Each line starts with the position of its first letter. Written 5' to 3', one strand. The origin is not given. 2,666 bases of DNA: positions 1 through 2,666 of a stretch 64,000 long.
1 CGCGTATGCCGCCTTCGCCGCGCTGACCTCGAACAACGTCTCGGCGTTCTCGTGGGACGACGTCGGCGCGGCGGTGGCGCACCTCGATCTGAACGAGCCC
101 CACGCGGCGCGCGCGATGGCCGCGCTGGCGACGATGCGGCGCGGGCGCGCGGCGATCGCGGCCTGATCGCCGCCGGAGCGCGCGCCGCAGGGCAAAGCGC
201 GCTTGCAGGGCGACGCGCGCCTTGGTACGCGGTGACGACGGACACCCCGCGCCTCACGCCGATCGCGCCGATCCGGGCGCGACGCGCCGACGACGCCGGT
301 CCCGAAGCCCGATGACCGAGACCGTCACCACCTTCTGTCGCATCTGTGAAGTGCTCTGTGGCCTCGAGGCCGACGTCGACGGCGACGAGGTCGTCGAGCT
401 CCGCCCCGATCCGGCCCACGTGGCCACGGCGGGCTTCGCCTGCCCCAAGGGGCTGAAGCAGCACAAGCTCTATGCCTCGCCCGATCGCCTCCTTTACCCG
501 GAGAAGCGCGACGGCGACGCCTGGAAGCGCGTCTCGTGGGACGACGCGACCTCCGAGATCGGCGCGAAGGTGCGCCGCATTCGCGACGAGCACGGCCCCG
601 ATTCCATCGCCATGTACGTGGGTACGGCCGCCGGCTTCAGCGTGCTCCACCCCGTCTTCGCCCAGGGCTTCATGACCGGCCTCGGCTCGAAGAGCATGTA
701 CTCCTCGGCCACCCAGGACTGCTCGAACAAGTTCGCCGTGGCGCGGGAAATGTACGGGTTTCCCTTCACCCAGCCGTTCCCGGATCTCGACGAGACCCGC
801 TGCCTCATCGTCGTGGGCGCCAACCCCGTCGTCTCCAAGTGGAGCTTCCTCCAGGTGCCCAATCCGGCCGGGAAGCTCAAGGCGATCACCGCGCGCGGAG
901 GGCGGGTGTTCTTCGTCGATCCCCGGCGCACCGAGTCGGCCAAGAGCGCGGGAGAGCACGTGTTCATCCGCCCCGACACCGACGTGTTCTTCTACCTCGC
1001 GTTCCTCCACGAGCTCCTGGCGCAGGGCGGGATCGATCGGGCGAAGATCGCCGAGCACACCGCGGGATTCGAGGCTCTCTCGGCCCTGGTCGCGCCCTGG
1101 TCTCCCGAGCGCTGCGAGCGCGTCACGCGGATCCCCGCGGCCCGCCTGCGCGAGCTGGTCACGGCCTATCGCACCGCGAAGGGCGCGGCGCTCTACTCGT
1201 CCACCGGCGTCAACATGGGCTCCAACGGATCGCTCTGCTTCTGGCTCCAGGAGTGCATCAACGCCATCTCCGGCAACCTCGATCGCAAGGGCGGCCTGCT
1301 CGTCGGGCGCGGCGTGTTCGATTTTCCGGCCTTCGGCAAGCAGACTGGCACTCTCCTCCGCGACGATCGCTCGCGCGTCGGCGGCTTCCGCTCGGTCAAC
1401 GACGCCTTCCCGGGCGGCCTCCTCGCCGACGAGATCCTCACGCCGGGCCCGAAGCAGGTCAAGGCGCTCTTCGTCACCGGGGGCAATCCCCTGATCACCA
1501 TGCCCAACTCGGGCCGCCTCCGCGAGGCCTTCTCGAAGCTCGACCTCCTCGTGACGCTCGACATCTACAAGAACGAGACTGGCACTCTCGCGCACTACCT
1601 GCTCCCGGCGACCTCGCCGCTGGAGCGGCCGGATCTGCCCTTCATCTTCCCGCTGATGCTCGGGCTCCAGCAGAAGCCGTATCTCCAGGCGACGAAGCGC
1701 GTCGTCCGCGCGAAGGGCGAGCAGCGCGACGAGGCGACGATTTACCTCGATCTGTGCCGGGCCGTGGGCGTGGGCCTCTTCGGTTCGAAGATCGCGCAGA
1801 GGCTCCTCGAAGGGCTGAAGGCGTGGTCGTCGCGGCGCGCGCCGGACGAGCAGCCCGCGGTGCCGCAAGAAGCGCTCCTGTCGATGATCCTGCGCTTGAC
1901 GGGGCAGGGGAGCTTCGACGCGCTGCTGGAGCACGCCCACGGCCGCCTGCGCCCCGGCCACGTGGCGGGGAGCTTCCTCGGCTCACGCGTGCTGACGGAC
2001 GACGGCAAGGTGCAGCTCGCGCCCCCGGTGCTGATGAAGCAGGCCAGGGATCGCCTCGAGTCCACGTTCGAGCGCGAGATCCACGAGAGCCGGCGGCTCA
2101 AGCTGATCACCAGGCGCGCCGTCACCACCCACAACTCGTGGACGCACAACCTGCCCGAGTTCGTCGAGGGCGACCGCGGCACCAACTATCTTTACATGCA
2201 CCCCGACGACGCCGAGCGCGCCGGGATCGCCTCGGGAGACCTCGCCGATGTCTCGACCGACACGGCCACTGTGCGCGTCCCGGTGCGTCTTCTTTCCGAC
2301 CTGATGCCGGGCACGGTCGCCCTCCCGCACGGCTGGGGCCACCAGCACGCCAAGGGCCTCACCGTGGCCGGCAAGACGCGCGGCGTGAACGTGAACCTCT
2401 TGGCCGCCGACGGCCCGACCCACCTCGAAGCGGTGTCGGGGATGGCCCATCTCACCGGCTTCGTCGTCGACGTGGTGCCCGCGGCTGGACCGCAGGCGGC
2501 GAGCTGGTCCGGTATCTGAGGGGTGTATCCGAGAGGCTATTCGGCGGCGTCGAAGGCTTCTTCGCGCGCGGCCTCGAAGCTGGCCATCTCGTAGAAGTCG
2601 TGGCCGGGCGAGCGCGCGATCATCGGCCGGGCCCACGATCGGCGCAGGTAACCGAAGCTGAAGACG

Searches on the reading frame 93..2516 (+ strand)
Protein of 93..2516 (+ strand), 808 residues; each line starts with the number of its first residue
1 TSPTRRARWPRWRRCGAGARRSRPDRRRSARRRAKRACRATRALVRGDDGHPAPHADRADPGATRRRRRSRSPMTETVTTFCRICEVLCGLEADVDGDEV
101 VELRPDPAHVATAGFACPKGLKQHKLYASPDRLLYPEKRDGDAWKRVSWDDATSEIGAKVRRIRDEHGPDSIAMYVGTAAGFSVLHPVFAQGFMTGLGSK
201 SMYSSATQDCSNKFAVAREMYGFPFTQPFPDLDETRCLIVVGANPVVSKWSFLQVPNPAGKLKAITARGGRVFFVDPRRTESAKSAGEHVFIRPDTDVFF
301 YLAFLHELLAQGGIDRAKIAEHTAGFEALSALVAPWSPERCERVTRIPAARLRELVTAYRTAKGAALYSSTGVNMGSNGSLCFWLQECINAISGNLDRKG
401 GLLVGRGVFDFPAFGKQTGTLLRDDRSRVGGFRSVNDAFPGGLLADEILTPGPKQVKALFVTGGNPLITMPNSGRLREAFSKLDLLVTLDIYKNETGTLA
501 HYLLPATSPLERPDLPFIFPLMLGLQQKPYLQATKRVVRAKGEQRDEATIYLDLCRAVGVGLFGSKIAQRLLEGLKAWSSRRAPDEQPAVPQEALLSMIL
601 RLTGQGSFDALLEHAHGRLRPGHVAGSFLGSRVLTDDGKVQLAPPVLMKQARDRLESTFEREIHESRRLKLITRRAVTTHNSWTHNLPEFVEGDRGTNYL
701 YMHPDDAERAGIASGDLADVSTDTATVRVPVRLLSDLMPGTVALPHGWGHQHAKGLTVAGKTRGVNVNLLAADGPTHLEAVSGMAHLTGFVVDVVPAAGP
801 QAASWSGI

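Call 26: search_protein_families(library=pfam, alignment_id=A1, max_evalue=0.001)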
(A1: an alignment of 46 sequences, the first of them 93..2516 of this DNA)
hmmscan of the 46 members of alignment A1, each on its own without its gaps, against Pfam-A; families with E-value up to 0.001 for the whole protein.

A. member 1, window:93-2516:+ (808 aa): 3 families
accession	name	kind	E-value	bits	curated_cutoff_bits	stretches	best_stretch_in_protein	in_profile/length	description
PF00384.28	Molybdopterin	-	1.6e-34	119.9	24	1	132-555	1-351/353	Molybdopterin oxidoreductase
PF01568.27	Molydop_binding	-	2.3e-19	69.9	26.8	1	669-776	1-98/110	Molydopterin dinucleotide binding domain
PF04879.21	Molybdop_Fe4S4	-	4.6e-11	42.9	22.7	1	76-122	2-48/55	Molybdopterin oxidoreductase Fe4S4 domain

B. families by the number of members that match (of 46 scanned): 70 families (the first 25 are shown)
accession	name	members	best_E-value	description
PF00079.25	Serpin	3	2.7e-111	Serpin (serine protease inhibitor)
PF00005.33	ABC_tran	2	1e-49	ABC transporter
PF13304.12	AAA_21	2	8.1e-14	AAA domain, putative AbiEii toxin, Type IV TA system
PF02463.25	SMC_N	2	6.3e-10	RecF/RecN/SMC N terminal domain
PF13191.12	AAA_16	2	0.00012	AAA ATPase domain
PF00456.26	Transketolase_N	1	9.9e-111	Transketolase, thiamine diphosphate binding domain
PF00118.29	Cpn60_TCP1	1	3.3e-77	TCP-1/cpn60 chaperonin family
PF03721.20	UDPG_MGDP_dh_N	1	1.6e-64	UDP-glucose/GDP-mannose dehydrogenase family, NAD binding domain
PF00664.28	ABC_membrane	1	2.7e-61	ABC transporter transmembrane region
PF01554.23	MatE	1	1.5e-54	MatE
PF00800.23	PDT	1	6e-53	Prephenate dehydratase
PF09995.15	MPAB_Lcp_cat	1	3.5e-51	ER-bound oxygenase mpaB/B'/Rubber oxygenase, catalytic domain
PF00557.29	Peptidase_M24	1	1e-50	Metallopeptidase family M24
PF02779.29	Transket_pyr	1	1.5e-49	Transketolase, pyrimidine binding domain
PF00069.31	Pkinase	1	8.3e-48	Protein kinase domain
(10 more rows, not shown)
